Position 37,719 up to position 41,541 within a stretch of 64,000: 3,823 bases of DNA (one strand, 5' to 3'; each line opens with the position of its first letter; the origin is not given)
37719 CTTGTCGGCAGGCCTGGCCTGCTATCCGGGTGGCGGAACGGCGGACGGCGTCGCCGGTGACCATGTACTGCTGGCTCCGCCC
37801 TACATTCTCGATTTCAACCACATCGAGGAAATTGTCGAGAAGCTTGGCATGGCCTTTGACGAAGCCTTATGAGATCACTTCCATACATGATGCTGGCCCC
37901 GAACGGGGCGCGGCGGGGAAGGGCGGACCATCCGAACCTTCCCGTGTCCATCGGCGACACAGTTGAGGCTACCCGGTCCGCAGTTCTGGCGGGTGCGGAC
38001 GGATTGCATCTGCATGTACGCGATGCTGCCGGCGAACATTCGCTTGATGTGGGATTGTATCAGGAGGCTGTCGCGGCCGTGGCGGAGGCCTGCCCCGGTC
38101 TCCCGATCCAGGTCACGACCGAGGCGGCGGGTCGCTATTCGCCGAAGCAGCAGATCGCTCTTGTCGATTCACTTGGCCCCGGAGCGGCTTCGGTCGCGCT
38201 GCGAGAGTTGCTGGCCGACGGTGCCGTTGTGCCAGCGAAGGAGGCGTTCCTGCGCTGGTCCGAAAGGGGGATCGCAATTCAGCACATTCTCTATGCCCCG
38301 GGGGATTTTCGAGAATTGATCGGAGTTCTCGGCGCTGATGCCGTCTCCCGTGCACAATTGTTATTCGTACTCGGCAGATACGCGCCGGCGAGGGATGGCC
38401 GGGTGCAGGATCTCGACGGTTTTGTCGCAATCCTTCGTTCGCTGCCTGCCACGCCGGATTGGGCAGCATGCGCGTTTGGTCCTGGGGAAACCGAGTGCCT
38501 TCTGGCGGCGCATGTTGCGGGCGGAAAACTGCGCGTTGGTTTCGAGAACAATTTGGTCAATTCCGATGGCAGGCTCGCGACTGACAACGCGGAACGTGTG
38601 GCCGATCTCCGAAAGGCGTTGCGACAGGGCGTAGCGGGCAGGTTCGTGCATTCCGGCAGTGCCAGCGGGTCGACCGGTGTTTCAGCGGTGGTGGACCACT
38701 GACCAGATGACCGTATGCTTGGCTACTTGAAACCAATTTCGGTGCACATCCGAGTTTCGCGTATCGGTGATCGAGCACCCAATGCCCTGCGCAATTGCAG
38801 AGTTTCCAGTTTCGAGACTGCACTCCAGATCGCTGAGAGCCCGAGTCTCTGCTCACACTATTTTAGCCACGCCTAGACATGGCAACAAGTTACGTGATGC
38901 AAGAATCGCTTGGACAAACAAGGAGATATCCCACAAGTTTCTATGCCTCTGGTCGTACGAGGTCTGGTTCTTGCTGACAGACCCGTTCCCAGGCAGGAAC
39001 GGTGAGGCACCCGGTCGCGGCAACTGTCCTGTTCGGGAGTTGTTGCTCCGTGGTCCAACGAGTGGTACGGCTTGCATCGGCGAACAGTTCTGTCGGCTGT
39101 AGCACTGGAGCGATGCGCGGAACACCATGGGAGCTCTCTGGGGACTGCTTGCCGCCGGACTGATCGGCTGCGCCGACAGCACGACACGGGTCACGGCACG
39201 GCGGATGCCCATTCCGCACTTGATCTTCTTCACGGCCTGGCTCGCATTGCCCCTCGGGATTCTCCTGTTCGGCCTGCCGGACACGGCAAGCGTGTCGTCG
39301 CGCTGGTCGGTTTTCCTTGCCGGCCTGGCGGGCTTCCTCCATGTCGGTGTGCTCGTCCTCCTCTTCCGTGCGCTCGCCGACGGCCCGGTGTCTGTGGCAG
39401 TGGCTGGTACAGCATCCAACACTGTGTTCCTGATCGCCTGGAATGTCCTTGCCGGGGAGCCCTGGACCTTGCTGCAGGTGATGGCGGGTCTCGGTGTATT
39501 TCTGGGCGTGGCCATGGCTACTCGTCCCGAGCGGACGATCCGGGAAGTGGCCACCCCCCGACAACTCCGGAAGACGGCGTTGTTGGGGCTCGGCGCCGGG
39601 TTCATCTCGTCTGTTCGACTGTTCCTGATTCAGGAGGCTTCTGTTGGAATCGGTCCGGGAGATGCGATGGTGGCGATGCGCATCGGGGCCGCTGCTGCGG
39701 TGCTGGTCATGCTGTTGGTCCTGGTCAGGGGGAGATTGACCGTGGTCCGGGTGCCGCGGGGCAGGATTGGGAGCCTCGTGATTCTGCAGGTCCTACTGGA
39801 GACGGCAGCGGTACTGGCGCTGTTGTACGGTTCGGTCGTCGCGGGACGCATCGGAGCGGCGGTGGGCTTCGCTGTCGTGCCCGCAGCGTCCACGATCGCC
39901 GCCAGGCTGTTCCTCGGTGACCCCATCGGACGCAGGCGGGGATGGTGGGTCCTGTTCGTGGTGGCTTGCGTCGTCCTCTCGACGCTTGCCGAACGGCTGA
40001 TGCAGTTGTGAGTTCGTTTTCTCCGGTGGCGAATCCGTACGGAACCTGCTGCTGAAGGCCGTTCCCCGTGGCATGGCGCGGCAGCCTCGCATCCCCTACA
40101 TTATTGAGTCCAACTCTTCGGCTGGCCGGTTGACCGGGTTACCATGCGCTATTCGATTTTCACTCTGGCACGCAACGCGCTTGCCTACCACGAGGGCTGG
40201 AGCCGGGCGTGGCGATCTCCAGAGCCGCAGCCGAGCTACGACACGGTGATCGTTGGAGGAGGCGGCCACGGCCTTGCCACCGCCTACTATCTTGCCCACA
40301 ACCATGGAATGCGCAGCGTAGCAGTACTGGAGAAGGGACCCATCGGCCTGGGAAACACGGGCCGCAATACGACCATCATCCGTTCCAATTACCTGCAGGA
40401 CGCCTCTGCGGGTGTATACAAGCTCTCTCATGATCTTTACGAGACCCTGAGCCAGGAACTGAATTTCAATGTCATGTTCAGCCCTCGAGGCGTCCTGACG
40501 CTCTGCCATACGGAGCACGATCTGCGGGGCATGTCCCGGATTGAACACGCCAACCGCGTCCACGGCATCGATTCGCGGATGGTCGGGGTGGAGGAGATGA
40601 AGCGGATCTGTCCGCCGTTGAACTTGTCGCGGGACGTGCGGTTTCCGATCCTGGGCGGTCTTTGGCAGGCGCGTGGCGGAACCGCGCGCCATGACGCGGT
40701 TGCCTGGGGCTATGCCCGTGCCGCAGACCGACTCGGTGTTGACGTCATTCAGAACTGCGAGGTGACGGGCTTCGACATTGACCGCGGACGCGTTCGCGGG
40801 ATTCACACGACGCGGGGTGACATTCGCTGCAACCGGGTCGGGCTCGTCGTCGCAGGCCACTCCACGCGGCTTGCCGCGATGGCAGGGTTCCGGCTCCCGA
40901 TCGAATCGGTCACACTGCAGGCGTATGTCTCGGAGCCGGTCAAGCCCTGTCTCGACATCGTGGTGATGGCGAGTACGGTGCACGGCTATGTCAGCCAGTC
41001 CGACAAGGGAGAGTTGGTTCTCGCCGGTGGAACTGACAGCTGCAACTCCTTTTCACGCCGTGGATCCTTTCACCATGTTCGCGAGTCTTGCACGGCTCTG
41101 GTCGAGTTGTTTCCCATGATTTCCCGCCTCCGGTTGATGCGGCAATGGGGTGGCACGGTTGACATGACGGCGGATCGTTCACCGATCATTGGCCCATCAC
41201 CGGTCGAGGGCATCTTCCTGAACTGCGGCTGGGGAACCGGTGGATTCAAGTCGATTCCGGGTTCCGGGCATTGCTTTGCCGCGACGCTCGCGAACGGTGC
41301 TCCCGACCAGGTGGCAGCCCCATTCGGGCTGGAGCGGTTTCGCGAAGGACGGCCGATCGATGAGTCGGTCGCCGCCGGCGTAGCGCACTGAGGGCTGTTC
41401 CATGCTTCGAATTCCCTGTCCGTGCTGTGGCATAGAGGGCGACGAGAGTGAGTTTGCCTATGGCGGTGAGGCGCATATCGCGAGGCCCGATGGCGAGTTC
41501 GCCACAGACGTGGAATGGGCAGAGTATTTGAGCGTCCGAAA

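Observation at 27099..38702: RpiR-controlled module: two DMGDH-like enzymes + amino-acid ABC importer + omega-aminotransferase + BKACE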

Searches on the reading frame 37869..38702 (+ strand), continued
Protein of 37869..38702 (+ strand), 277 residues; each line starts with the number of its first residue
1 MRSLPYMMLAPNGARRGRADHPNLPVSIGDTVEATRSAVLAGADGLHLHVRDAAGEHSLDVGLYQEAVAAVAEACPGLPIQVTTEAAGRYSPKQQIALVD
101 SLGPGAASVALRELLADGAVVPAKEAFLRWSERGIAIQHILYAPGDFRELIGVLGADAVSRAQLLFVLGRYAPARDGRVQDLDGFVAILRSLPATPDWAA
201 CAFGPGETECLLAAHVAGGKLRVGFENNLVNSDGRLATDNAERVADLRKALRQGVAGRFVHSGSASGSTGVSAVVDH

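Call 96: search_dna_similar(query=window:37869-38702:+, collection=plasmids, mode=protein, max_evalue=1e-40, max_rows=15)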
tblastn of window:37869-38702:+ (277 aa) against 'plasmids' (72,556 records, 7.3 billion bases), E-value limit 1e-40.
Records with a match: 25; places in all: 25; records where one place covers at least 80% of the query: 25.
Best place of each record, by identity: <60% 25.
By first word of the organism name: Paracoccus 6; Sinorhizobium 3; Skermanella 2; Microvirga 2; Alloyangia 2; Tritonibacter 2; Limimaricola 1; Sulfitobacter 1; Rhodobacteraceae 1; Shinella 1; and 4 more.
By predicted mobility (MOB-suite, as given by PLSDB): non-mobilizable 18; mobilizable 7.
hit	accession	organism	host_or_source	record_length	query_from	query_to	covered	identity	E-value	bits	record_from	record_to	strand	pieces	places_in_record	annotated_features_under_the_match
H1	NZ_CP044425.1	Paracoccus pantotrophus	cell culture,denitrifying, ...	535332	3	247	88%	53.0%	5e-64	224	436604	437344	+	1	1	3-keto-5-aminohexanoate cleavage protein | aspartate aminotransferase family protein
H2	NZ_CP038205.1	Paracoccus pantotrophus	single cell,soil associated with ...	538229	3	247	88%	53.0%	5e-64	224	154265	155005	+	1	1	3-keto-5-aminohexanoate cleavage protein | aspartate aminotransferase family protein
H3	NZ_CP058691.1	Paracoccus pantotrophus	pure culture,sewage sludge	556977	3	247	88%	53.0%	5e-64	224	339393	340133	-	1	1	3-keto-5-aminohexanoate cleavage protein | aspartate aminotransferase family protein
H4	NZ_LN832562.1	Paracoccus aminovorans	-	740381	4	258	92%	49.4%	2e-61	216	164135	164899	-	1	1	3-keto-5-aminohexanoate cleavage protein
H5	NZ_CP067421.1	Skermanella sp. TT6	Homo sapiens,single cell,skin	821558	7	256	90%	48.8%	4e-47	175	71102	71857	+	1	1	3-keto-5-aminohexanoate cleavage protein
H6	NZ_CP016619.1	Microvirga ossetica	Vicia alpestris,cell culture,nodules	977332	7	256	90%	48.3%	2e-49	182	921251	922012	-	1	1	3-keto-5-aminohexanoate cleavage protein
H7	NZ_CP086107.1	Skermanella mucosa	single cell,crude oil contaminated ...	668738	7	245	86%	49.2%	1e-41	159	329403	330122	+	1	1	3-keto-5-aminohexanoate cleavage protein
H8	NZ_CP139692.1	Limimaricola variabilis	Bacterial Culture,hydrothermal vent ...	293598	5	256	91%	46.5%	4e-54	195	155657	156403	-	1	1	3-keto-5-aminohexanoate cleavage protein | aspartate aminotransferase family protein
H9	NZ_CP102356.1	Paracoccus sp. SMMA_5_TC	pure culture,Lotus pond, a sulfur-borax ...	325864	4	253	90%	46.2%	7e-60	212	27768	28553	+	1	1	3-keto-5-aminohexanoate cleavage protein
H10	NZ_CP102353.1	Paracoccus sp. SMMA_5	pure culture,Lotus pond, a sulfur-borax ...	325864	4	253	90%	46.2%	7e-60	212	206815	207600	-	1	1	3-keto-5-aminohexanoate cleavage protein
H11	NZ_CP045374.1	Sulfitobacter sp. THAF37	pure culture,Surface of a polyethylene ...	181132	5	258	92%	45.1%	3e-46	172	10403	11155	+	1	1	3-keto-5-aminohexanoate cleavage protein | aspartate aminotransferase family protein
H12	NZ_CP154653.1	Alloyangia pacifica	-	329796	3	256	92%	44.1%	2e-52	190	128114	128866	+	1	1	3-keto-5-aminohexanoate cleavage protein | aspartate aminotransferase family protein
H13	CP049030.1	Rhodobacteraceae bacterium SC52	Apostichopus japonicus,pure ...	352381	3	253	91%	44.3%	4e-52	189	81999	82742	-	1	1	3-keto-5-aminohexanoate cleavage protein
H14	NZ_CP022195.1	Alloyangia pacifica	cell culture,oil-contaminated sediment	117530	5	256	91%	43.7%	1e-50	185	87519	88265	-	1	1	3-keto-5-aminohexanoate cleavage protein | aspartate aminotransferase family protein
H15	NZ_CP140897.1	Sinorhizobium medicae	Medicago lupulina,whole organism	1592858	7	252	89%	42.4%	3e-45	169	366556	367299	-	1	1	none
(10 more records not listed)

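Call 97: get_annotated_region(hit=H1, flank=9000)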
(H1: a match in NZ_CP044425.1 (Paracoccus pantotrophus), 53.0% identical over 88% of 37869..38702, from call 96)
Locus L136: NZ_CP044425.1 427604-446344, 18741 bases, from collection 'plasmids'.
description: Paracoccus pantotrophus strain DSM 2944 plasmid pPAN2, complete sequence
organism: Paracoccus pantotrophus (NCBI taxid 82367)
taxonomy: Bacteria; Pseudomonadota; Alphaproteobacteria; Rhodobacterales; Paracoccaceae; Paracoccus; Paracoccus pantotrophus
host: -; source: cell culture,denitrifying, sulfide-oxidizing effluent-treatment plant; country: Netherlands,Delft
typing (MOB-suite, as given by PLSDB): non-mobilizable; replicon rep_cluster_229
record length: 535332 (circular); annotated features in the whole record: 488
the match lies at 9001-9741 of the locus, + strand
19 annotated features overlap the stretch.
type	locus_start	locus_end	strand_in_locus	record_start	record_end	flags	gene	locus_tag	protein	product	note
CDS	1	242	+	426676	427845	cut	-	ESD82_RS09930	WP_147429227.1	acetyl-CoA acetyltransferase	-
CDS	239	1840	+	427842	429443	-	-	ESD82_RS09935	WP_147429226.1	acyl-CoA synthetase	-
CDS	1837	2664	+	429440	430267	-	-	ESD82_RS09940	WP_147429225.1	DUF296 domain-containing protein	-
CDS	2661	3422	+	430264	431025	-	-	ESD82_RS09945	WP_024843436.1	SDR family oxidoreductase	-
CDS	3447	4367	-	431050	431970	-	-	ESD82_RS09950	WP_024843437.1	MurR/RpiR family transcriptional regulator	GO:0006355 - regulation of DNA-templated transcription [Evidence IEA]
CDS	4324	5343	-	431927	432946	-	-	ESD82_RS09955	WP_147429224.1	C45 family peptidase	-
CDS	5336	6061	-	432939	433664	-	glnQ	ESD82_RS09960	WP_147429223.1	glutamine ABC transporter ATP-binding protein GlnQ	GO:0003333 - amino acid transmembrane transport [Evidence IEA]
CDS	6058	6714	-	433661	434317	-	glnP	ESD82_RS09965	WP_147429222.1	glutamine ABC transporter permease GlnP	GO:0055085 - transmembrane transport [Evidence IEA]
CDS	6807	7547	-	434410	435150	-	glnH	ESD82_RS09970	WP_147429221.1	glutamine ABC transporter substrate-binding protein GlnH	GO:1903803 - L-glutamine import across plasma membrane [Evidence IEA]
CDS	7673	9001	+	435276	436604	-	-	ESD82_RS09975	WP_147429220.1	aspartate aminotransferase family protein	-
CDS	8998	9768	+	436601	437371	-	-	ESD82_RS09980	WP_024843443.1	3-keto-5-aminohexanoate cleavage protein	-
CDS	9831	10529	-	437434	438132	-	-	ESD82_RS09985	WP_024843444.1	hypothetical protein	-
CDS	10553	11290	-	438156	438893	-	-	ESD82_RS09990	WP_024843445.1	DUF5058 family protein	-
CDS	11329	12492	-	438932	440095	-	-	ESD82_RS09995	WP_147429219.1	amidohydrolase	-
CDS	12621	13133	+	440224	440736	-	-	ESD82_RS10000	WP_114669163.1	MarR family winged helix-turn-helix transcriptional regulator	GO:0006355 - regulation of DNA-templated transcription [Evidence IEA]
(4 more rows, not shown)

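Call 98: predict_structure(alignment_id=A1)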
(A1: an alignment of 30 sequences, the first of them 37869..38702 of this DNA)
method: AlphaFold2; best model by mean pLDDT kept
length: 277 residues; sequences in the alignment: 30
mean_pLDDT: 93.7   pTM: 0.88
mean pLDDT of the five models: 93.7, 93.3, 93.2, 92.8, 92.8
residues with pLDDT >= 90: 247; 70-90: 9; 50-70: 17; < 50: 4
segments of 3 or more residues with pLDDT < 50: 273-276
pLDDT, mean of each block of 10 residues (from residue 1): 95 93 97 99 98 95 98 98 95 98 98 94 97 97 98 97 97 94 98 98 97 98 97 98 98 79 58 48
secondary structure, 60 per line:
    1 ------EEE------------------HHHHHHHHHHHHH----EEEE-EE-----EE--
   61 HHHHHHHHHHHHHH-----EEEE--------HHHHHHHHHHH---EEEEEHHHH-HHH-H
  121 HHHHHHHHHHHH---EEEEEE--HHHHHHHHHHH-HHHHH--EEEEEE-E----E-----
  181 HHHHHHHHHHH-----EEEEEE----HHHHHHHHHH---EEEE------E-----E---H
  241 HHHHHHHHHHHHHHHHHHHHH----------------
elements in order: E7-9 H28-40 E45-48 H61-74 E80-83 H92-102 E106-110 H111-114 H120-132 E136-141 H144-154 H156-160 E163-168 H181-191 E197-202 H207-216 E220-223 H240-261

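Call 100: fold_search(model_id=the predicted structure, library=pdb)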
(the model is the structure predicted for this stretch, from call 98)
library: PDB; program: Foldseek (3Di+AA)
matches with E <= 10: 1746; with E <= 0.001: 351
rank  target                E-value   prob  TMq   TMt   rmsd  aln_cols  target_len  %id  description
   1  2y7e_A                5.5e-17  1.00  0.76  0.77   3.1       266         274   27  Crystal structure of the 3-keto-5-aminohexanoate cleavage enzyme (Kce) from Candidatus Cloacamonas acidaminovorans (te (released 2011-06-01)
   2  2y7f_B                1.1e-16  1.00  0.77  0.77   3.3       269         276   26  Crystal structure of the 3-keto-5-aminohexanoate cleavage enzyme (Kce) from C. Cloacamonas acidaminovorans in complex  (released 2011-06-01)
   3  2y7d_B                4.5e-16  1.00  0.76  0.76   3.2       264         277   25  Crystal structure of the 3-keto-5-aminohexanoate cleavage enzyme (Kce) from Candidatus Cloacamonas acidaminovorans (or (released 2011-06-01)
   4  2y7d_D                5.0e-16  1.00  0.75  0.75   3.2       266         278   27  Crystal structure of the 3-keto-5-aminohexanoate cleavage enzyme (Kce) from Candidatus Cloacamonas acidaminovorans (or (released 2011-06-01)
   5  2y7d_C                1.1e-15  1.00  0.74  0.76   3.7       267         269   24  Crystal structure of the 3-keto-5-aminohexanoate cleavage enzyme (Kce) from Candidatus Cloacamonas acidaminovorans (or (released 2011-06-01)
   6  2y7d_A                1.2e-15  1.00  0.74  0.76   3.2       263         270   25  Crystal structure of the 3-keto-5-aminohexanoate cleavage enzyme (Kce) from Candidatus Cloacamonas acidaminovorans (or (released 2011-06-01)
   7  3lot_A                4.8e-15  1.00  0.74  0.67   4.7       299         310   21  Crystal structure of PROTEIN OF UNKNOWN FUNCTION (NP_070038.1) from ARCHAEOGLOBUS FULGIDUS at 1.89 A resolution (released 2010-02-23)
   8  3lot_D                6.5e-15  1.00  0.75  0.67   4.7       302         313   21  Crystal structure of PROTEIN OF UNKNOWN FUNCTION (NP_070038.1) from ARCHAEOGLOBUS FULGIDUS at 1.89 A resolution (released 2010-02-23)
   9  3no5_A                7.3e-15  1.00  0.78  0.79   3.6       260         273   21  Crystal structure of a Pfam DUF849 domain containing protein (Reut_A1631) from Ralstonia eutropha JMP134 at 1.90 A res (released 2010-08-25)
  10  3no5_E                2.0e-14  1.00  0.76  0.77   3.8       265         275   21  Crystal structure of a Pfam DUF849 domain containing protein (Reut_A1631) from Ralstonia eutropha JMP134 at 1.90 A res (released 2010-08-25)
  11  3c6c                  2.2e-14  1.00  0.72  0.68   4.9       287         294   23  Crystal structure of a putative 3-keto-5-aminohexanoate cleavage enzyme (reut_c6226) from ralstonia eutropha jmp134 at 1 (released 2008-02-19)
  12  3chv                  2.3e-14  1.00  0.76  0.75   3.1       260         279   22  CRYSTAL STRUCTURE OF a prokaryotic domain of unknown function (DUF849) member (SPOA0042) FROM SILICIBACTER POMEROYI DSS- (released 2008-04-01)
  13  3lot_B                2.7e-14  1.00  0.74  0.67   5.5       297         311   21  Crystal structure of PROTEIN OF UNKNOWN FUNCTION (NP_070038.1) from ARCHAEOGLOBUS FULGIDUS at 1.89 A resolution (released 2010-02-23)
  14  3no5_B                3.3e-14  1.00  0.76  0.77   3.7       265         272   21  Crystal structure of a Pfam DUF849 domain containing protein (Reut_A1631) from Ralstonia eutropha JMP134 at 1.90 A res (released 2010-08-25)
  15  9hnf_A                7.1e-14  1.00  0.74  0.67   4.5       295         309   20  Beta-keto acid cleavage enzyme from Paracoccus denitrificans with bound acetoacetate and acetyl-CoA (released 2025-04-16)
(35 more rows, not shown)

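Call 101: get_annotated_region(hit=H15, flank=9000)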
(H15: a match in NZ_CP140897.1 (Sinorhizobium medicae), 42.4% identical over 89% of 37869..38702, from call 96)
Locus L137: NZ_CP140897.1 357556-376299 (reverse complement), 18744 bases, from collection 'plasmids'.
description: Sinorhizobium medicae strain ml49 plasmid pSymB, complete sequence
organism: Sinorhizobium medicae (NCBI taxid 110321)
taxonomy: Bacteria; Pseudomonadota; Alphaproteobacteria; Hyphomicrobiales; Rhizobiaceae; Sinorhizobium; Sinorhizobium medicae
host: -; source: Medicago lupulina,whole organism; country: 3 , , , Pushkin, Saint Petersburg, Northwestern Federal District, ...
typing (MOB-suite, as given by PLSDB): mobilizable; relaxase MOBQ
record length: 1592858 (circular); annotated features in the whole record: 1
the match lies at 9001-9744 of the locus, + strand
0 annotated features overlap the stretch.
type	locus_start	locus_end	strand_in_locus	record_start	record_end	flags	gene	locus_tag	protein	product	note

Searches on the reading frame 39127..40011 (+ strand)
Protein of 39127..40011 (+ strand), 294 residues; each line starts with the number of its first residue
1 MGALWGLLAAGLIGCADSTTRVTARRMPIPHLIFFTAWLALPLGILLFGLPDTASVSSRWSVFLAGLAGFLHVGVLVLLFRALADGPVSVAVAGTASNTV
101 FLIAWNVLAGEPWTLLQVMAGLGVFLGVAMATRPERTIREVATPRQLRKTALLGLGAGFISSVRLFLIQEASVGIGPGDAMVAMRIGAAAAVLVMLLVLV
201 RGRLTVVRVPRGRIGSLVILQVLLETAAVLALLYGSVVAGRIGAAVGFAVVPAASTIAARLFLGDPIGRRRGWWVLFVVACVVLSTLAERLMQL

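Call 4: search_protein_families(library=pfam, proteins=[window:39127-40011:+])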
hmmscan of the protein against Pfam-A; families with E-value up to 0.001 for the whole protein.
window:39127-40011:+ (294 aa): 1 family
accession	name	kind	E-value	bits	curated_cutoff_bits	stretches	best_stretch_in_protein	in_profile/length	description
PF00892.27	EamA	-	5.6e-11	43.3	28.2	2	1-131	2-133/135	EamA-like transporter family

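Call 5: search_protein_families(library=ncbifam, proteins=[window:39127-40011:+], max_evalue=0.00001)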
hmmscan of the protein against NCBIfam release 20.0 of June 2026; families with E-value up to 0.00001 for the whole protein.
window:39127-40011:+ (294 aa): 0 families

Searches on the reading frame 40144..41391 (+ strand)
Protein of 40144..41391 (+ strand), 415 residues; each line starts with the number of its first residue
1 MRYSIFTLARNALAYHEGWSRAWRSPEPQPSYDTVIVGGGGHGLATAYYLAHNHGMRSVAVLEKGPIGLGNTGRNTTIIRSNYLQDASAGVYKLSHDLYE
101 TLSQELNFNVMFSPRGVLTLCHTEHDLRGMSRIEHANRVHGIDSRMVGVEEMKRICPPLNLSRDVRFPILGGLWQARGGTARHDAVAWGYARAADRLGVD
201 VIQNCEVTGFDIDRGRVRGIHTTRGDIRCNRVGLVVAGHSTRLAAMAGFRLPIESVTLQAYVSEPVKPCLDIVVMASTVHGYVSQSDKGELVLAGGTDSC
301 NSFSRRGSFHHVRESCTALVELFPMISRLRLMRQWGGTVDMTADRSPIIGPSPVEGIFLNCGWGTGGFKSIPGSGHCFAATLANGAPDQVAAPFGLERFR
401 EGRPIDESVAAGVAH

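Call 4: search_protein_families(library=pfam, proteins=[window:40144-41391:+])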
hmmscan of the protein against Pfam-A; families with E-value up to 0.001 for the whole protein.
window:40144-41391:+ (415 aa): 3 families
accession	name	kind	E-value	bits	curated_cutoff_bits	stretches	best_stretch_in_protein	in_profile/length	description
PF01266.30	DAO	-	2.7e-67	228.3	27.9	1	33-380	1-352/353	FAD dependent oxidoreductase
PF13450.12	NAD_binding_8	-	0.00055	20.6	21.9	1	36-67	1-30/68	NAD(P)-binding Rossmann-like domain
PF01946.23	Thi4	-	0.00079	19.2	26.2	0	32-64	18-49/235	Thi4 family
